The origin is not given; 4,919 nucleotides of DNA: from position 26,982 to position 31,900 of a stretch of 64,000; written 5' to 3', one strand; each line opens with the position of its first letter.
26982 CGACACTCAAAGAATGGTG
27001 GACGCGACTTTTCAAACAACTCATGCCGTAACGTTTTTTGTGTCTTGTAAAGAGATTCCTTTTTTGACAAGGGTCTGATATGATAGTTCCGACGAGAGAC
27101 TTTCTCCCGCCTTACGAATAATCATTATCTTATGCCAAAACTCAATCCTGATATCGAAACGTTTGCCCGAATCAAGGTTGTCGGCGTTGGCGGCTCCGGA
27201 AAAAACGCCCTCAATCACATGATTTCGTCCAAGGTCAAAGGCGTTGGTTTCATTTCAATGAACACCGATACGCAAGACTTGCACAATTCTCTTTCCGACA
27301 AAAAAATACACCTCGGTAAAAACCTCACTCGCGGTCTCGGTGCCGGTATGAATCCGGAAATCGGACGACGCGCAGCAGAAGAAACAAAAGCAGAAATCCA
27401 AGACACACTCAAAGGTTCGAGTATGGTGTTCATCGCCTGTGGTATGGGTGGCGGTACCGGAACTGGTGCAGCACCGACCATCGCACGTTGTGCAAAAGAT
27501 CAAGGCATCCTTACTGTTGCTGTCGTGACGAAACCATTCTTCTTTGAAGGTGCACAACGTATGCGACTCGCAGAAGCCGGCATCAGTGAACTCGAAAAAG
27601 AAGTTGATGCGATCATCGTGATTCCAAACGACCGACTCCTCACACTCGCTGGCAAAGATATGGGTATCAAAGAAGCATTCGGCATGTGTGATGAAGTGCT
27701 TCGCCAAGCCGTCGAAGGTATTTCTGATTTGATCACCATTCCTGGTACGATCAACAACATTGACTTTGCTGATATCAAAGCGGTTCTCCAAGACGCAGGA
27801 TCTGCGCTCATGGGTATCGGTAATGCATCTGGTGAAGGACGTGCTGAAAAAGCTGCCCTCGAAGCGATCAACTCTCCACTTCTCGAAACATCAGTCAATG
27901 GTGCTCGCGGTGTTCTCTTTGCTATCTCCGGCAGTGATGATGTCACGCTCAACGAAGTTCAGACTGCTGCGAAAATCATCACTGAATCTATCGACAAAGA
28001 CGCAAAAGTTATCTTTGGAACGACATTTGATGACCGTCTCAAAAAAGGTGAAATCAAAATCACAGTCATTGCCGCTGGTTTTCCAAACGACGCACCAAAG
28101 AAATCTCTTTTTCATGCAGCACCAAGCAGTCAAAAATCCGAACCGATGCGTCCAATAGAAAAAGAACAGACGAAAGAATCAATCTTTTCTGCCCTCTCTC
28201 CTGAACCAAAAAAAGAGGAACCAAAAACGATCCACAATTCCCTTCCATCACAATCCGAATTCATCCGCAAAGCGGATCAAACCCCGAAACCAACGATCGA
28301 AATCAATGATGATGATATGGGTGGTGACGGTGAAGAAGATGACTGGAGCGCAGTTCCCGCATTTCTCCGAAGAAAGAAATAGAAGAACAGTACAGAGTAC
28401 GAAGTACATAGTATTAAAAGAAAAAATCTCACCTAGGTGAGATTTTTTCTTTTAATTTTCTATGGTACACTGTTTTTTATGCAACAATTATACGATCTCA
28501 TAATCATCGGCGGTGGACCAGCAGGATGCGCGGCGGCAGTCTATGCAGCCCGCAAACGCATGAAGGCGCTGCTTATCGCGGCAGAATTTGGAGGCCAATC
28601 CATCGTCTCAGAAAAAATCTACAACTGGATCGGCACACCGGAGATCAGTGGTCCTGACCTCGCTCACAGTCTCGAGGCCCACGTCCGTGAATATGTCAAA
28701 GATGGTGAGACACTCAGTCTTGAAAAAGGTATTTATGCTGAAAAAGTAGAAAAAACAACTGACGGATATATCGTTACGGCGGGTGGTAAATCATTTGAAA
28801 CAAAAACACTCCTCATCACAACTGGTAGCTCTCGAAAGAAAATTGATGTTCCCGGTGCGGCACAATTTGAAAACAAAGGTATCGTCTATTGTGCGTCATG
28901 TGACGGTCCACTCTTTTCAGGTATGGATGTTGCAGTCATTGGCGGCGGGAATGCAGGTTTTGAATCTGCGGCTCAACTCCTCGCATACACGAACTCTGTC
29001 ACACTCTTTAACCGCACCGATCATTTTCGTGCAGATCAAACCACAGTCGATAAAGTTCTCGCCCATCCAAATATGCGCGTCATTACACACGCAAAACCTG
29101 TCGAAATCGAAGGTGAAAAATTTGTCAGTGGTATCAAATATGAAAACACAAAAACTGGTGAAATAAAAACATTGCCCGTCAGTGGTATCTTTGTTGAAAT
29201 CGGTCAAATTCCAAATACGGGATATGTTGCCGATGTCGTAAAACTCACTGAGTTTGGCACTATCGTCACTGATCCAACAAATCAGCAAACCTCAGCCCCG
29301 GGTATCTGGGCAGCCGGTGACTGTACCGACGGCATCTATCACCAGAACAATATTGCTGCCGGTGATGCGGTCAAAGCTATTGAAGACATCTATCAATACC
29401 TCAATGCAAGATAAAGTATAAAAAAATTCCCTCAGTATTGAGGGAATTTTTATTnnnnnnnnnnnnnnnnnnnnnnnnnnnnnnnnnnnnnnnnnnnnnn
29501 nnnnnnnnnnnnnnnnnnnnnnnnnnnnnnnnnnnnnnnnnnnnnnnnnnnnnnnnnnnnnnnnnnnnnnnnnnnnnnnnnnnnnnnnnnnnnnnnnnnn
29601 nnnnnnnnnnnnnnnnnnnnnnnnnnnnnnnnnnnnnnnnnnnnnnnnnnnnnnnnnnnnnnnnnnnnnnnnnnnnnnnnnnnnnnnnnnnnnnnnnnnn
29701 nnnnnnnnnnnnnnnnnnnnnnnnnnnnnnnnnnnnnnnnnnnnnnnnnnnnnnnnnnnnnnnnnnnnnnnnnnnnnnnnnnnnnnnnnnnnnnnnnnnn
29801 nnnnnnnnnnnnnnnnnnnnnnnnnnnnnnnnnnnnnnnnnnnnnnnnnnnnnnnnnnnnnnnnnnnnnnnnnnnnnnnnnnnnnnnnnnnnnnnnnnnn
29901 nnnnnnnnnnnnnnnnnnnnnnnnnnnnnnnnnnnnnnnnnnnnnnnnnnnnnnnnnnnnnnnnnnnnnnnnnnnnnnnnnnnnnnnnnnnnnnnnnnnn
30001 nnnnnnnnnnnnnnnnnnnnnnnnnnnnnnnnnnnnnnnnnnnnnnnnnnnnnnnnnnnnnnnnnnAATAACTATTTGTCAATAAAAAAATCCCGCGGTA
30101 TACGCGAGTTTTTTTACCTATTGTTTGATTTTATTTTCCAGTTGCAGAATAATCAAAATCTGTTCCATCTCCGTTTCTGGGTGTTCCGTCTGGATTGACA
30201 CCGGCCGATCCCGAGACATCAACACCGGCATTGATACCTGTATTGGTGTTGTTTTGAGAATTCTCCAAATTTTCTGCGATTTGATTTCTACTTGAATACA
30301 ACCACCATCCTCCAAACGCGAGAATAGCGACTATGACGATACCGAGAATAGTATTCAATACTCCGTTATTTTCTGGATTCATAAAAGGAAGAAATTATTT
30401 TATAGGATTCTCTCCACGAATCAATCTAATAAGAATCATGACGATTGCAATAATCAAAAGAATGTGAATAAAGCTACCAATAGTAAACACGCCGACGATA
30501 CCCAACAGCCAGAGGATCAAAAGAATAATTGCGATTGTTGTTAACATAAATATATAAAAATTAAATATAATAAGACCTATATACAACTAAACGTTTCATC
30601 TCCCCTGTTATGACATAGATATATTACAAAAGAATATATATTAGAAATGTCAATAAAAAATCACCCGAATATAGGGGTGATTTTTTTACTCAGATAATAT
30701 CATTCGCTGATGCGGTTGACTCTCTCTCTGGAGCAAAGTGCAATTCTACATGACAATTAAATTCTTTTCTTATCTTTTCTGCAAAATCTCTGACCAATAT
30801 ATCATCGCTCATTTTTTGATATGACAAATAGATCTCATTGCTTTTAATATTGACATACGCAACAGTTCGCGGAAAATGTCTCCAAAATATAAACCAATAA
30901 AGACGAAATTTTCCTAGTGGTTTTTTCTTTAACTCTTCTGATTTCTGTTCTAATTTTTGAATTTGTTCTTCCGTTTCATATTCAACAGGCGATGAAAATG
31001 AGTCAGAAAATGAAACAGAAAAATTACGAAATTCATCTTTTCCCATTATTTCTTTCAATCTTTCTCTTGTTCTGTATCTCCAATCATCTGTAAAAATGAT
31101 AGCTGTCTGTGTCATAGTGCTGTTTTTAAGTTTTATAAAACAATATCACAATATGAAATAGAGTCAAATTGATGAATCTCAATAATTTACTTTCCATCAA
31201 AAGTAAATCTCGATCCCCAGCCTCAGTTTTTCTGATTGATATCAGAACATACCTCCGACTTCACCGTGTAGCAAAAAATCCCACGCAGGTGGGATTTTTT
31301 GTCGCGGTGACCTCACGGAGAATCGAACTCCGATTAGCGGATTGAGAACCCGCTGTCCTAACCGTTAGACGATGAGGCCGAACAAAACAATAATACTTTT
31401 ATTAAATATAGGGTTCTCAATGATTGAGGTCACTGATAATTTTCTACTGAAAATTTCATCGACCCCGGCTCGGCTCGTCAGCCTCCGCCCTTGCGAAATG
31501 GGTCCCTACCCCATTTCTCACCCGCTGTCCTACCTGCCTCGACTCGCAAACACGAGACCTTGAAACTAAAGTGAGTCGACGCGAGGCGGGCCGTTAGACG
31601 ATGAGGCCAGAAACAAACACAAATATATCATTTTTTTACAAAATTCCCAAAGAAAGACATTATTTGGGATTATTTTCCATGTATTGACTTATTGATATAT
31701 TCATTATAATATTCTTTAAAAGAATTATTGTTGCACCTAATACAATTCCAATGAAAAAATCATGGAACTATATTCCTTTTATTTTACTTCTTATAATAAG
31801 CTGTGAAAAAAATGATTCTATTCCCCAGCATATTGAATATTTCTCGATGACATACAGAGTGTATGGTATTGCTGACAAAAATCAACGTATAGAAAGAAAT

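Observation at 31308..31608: Intact tRNA-Glu(CUC) next to a rearranged partial copy: a footprint of an integration or recombination event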

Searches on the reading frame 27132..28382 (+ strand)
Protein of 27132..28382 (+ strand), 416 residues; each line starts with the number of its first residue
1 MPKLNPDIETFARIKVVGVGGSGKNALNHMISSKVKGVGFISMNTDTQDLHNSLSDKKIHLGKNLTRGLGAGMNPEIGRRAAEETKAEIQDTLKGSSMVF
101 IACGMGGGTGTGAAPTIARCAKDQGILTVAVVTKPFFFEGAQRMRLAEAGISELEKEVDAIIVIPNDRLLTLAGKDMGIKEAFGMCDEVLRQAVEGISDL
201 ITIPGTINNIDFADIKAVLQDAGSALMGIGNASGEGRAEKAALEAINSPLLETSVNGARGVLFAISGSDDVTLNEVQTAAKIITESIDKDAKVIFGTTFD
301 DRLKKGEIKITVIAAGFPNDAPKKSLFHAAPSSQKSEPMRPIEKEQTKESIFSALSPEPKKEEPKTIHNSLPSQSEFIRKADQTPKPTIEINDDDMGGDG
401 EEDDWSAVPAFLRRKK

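Call 10: search_protein_families(library=pfam, proteins=[window:27132-28382:+])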
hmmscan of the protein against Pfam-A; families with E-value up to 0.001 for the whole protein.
window:27132-28382:+ (416 aa): 2 families
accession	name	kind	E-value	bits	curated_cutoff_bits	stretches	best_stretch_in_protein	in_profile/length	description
PF00091.31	Tubulin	-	4.1e-47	161.4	33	1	13-172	1-188/190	Tubulin/FtsZ family, GTPase domain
PF12327.13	FtsZ_C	-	4.9e-32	110.5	27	1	223-317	1-94/95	FtsZ family, C-terminal domain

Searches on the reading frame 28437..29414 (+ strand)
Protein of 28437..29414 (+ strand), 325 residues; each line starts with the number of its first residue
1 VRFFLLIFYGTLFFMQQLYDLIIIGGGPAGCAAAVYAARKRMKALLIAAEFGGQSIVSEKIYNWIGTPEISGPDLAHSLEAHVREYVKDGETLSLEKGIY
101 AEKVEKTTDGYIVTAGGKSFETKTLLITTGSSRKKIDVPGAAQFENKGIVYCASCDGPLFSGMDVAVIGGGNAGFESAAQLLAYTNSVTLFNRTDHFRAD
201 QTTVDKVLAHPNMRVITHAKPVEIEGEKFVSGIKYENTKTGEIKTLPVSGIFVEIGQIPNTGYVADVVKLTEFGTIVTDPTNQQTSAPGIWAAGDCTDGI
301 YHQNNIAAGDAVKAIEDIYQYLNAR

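Call 10: search_protein_families(library=pfam, proteins=[window:28437-29414:+])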
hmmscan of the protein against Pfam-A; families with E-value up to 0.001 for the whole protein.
window:28437-29414:+ (325 aa): 11 families
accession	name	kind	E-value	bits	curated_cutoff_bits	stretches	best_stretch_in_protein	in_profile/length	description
PF07992.20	Pyr_redox_2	-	1.6e-42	146.3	26.1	1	19-306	1-286/291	Pyridine nucleotide-disulphide oxidoreductase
PF13738.12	Pyr_redox_3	-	5.4e-20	72.3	30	1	87-294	90-305/305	Pyridine nucleotide-disulphide oxidoreductase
PF01134.28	GIDA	-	2.3e-13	50.4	22.1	1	20-50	1-31/391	Glucose inhibited division protein A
PF00890.30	FAD_binding_2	-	2.9e-12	47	20.4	1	20-93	1-74/414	FAD binding domain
PF00070.33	Pyr_redox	-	3e-12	47.3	22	1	165-236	2-80/82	Pyridine nucleotide-disulphide oxidoreductase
PF12831.13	FAD_oxidored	-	1.2e-09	38.5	27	1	20-50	1-31/416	FAD dependent oxidoreductase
PF01266.30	DAO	-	3.3e-09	37.2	27.9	1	20-60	1-44/353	FAD dependent oxidoreductase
PF03486.20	HI0933_like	-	9.6e-09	35.5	50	0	20-48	2-30/244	HI0933-like protein Rossmann domain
PF13450.12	NAD_binding_8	-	5.2e-07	30.3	21.9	0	23-54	1-34/68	NAD(P)-binding Rossmann-like domain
PF05834.18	Lycopene_cycl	-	3.3e-06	26.9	23.4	0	20-49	1-32/380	Lycopene cyclase protein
PF01946.23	Thi4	-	4e-05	23.4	26.2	0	19-50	18-50/235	Thi4 family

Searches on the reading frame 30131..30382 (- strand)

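Call 10: search_protein_families(library=pfam, proteins=[window:30131-30382:-])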
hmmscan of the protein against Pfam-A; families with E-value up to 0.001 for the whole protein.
window:30131-30382:- (83 aa): 0 families

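Call 64: search_protein_families(library=pfam, proteins=[L009:268-834:+, L009:912-1553:-], max_evalue=0.01)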
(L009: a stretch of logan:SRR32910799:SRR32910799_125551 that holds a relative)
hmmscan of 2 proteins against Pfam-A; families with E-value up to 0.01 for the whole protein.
L009:268-834:+ (188 aa): 0 families

L009:912-1553:- (213 aa): 3 families
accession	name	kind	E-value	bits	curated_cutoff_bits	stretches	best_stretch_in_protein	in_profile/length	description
PF13483.12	Lactamase_B_3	-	3.9e-23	82.6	24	1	2-175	1-160/160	Beta-lactamase superfamily domain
PF12706.13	Lactamase_B_2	-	2e-09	37.8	27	1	19-135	2-144/200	Beta-lactamase superfamily domain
PF00753.33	Lactamase_B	-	0.00064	20.1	22.7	1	10-50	8-57/196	Metallo-beta-lactamase superfamily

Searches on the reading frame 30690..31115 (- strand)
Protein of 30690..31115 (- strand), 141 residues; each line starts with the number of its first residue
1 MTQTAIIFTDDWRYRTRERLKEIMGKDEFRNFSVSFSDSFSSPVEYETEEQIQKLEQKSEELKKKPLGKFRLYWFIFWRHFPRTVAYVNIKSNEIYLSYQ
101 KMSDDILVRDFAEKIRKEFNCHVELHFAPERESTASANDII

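Call 10: search_protein_families(library=pfam, proteins=[window:30690-31115:-])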
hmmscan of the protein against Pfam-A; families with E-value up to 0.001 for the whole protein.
window:30690-31115:- (141 aa): 0 families

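Call 21: find_encoding_contigs(protein=window:30690-31115:-, flank=5000, max_places=6)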
Protein window:30690-31115:- (141 aa): 2 contigs read that carry it; 2 places shown.
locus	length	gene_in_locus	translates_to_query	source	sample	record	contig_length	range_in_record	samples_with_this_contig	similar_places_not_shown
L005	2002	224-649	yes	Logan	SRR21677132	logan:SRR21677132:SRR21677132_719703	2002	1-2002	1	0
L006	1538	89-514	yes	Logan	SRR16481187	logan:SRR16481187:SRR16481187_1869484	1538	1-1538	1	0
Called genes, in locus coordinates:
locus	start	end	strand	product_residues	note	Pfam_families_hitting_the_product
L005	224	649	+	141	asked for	-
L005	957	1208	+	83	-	-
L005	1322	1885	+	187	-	-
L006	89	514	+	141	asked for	-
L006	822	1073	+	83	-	-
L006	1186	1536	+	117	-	?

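Call 64: search_protein_families(library=pfam, proteins=[L009:268-834:+, L009:912-1553:-], max_evalue=0.01)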
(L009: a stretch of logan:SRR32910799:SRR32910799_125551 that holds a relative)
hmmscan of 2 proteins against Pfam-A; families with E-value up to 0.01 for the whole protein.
L009:268-834:+ (188 aa): 0 families

L009:912-1553:- (213 aa): 3 families
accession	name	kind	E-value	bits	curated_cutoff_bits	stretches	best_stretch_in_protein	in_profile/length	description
PF13483.12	Lactamase_B_3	-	3.9e-23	82.6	24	1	2-175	1-160/160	Beta-lactamase superfamily domain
PF12706.13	Lactamase_B_2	-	2e-09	37.8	27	1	19-135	2-144/200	Beta-lactamase superfamily domain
PF00753.33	Lactamase_B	-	0.00064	20.1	22.7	1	10-50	8-57/196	Metallo-beta-lactamase superfamily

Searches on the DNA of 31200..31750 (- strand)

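Call 5: search_rna_families(source=window, start=31200, end=31750, threshold=evalue, max_evalue=10, show_alignments=4)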
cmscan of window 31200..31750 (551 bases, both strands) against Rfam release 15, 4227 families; matches with E-value up to 10: 9.
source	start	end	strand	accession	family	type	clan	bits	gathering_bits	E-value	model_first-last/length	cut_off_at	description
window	31308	31379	-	RF00005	tRNA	Gene; tRNA;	CL00001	58.2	29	4.9e-12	1-71/71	no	tRNA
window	31360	31441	+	RF00200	snoZ199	Gene; snRNA; snoRNA; CD-box;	-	18.4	47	2.6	1-84/84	no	Small nucleolar RNA Z199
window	31277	31300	-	RF01356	CRISPR-DR28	Gene; CRISPR;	-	18.1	35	1.8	1-24/24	no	CRISPR RNA direct repeat element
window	31270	31403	-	RF01859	Phe_leader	Cis-reg; leader;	-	18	55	2.3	1-125/125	no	Phenylalanine leader peptide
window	31309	31349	-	RF01684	mascRNA-menRNA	Gene;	-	17.6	42.5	0.77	1-56/56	no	MALAT1-associated small cytoplasmic RNA/MEN beta RNA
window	31307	31379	+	RF04354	Plastid-ycf2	Cis-reg;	-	16.2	65.7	1.8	1-75/75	no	Plastid-ycf2 5UTR RNA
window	31342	31426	-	RF04346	Plastid-ccsA-ndhD-1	Cis-reg;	CL00154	14.8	48.5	5.5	1-57/57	no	Plastid-ccsA-ndhD-1 3UTR RNA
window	31270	31304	+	RF04298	mir-36_2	Gene; miRNA;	CL00088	14.8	46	6.3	1-65/65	no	mir-36_2 microRNA precursor family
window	31277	31326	-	RF02236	asX2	Gene; sRNA;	-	13.7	70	5.4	1-87/87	no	Xanthomonas sRNA asX2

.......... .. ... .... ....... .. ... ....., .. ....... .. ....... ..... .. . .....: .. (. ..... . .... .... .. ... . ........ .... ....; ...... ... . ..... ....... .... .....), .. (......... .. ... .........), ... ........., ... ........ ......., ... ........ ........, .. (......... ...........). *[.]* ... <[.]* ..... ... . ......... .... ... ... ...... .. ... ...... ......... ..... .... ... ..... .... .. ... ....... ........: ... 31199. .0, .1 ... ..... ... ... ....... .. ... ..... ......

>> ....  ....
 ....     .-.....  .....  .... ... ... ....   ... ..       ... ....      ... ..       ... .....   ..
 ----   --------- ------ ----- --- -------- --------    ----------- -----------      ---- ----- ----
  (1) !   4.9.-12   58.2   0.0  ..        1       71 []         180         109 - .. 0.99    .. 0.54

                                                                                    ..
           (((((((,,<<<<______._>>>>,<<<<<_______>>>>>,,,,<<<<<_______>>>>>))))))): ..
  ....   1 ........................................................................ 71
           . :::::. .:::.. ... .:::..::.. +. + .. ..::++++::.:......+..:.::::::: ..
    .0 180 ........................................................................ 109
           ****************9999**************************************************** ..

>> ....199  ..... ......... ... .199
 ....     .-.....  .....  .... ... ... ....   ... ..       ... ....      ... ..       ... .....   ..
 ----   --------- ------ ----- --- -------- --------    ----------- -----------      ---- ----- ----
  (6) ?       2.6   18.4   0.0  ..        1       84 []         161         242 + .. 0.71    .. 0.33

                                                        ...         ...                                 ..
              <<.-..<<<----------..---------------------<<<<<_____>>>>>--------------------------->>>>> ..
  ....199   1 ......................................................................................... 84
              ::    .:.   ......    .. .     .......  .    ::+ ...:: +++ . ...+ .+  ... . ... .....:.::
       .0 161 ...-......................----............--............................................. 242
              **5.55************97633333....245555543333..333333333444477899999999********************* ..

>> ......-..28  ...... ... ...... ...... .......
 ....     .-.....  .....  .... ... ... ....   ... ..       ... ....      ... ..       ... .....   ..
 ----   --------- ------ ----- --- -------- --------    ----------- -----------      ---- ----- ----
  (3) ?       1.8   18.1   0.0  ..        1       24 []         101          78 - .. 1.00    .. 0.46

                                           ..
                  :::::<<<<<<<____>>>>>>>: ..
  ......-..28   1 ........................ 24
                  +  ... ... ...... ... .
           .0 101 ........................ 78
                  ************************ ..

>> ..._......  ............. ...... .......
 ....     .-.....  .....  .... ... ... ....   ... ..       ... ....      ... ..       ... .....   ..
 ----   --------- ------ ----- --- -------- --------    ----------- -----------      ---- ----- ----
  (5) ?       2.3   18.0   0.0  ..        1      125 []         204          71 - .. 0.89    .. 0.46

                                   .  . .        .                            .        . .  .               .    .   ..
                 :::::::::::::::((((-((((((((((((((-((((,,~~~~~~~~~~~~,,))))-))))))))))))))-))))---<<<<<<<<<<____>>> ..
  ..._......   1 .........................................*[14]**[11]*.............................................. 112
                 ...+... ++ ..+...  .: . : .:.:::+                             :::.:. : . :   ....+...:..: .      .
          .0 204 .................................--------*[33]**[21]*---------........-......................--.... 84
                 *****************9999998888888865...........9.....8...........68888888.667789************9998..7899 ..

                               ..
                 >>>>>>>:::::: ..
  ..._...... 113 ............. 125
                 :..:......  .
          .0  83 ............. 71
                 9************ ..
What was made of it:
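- On Bacterial group I intron in a tRNA anticodon loop: No Intron_gpI or any other Rfam match at E up to 10 in 31200-31750 (call 5).
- No group I intron match (call 5).
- Tried and rejected: A hammerhead-like CUGANGA motif, seen by eye: no Rfam support (call 5).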

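Call 47: search_dna_similar(query=window:31380-31610:-, collection=phages, mode=distant, max_evalue=1, max_rows=10)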
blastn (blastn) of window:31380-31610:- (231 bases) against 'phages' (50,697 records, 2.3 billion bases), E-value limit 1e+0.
No match.

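Call 48: search_dna_similar(query=window:31380-31610:-, collection=plasmids, mode=distant, max_evalue=1, max_rows=10)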
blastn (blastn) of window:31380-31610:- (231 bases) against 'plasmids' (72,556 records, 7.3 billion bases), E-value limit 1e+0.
Records with a match: 10; places in all: 10; records where one place covers at least 80% of the query: 0.
Best place of each record, by identity: 90-95% 10.
By first word of the organism name: Lactococcus 10.
By predicted mobility (MOB-suite, as given by PLSDB): conjugative 7; mobilizable 3.
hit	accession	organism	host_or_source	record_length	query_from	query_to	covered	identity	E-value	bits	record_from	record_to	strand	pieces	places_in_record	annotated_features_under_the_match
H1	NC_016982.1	Lactococcus garvieae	-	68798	196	222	12%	92.6%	7e-1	41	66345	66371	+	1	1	hypothetical protein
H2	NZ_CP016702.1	Lactococcus lactis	Single cell,Dairy fermentation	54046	196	222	12%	92.6%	7e-1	41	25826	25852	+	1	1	hypothetical protein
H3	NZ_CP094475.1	Lactococcus lactis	kefir grains,pure culture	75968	196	222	12%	92.6%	7e-1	41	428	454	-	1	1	hypothetical protein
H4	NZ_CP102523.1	Lactococcus lactis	Homo sapiens,Cell culture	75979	196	222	12%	92.6%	7e-1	41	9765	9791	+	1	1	hypothetical protein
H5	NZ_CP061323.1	Lactococcus lactis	butter,butter starter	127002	196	222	12%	92.6%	7e-1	41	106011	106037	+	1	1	hypothetical protein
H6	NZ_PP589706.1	Lactococcus sp.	Bacterial culture,Dairy environment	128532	196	222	12%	92.6%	7e-1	41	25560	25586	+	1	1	hypothetical protein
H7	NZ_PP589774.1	Lactococcus sp.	Bacterial culture,Dairy environment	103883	196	222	12%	92.6%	7e-1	41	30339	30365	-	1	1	hypothetical protein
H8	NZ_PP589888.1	Lactococcus sp.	Bacterial culture,Dairy environment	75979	196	222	12%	92.6%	7e-1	41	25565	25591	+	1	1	hypothetical protein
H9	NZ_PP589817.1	Lactococcus sp.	Bacterial culture,Dairy environment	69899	196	222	12%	92.6%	7e-1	41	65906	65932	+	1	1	hypothetical protein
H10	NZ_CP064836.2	Lactococcus lactis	Whole organism,Dairy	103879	196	222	12%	92.6%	7e-1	41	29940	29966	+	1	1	hypothetical protein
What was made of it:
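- Tried and rejected: blastn against phages and plasmids gave nothing meaningful (calls 47, 48).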
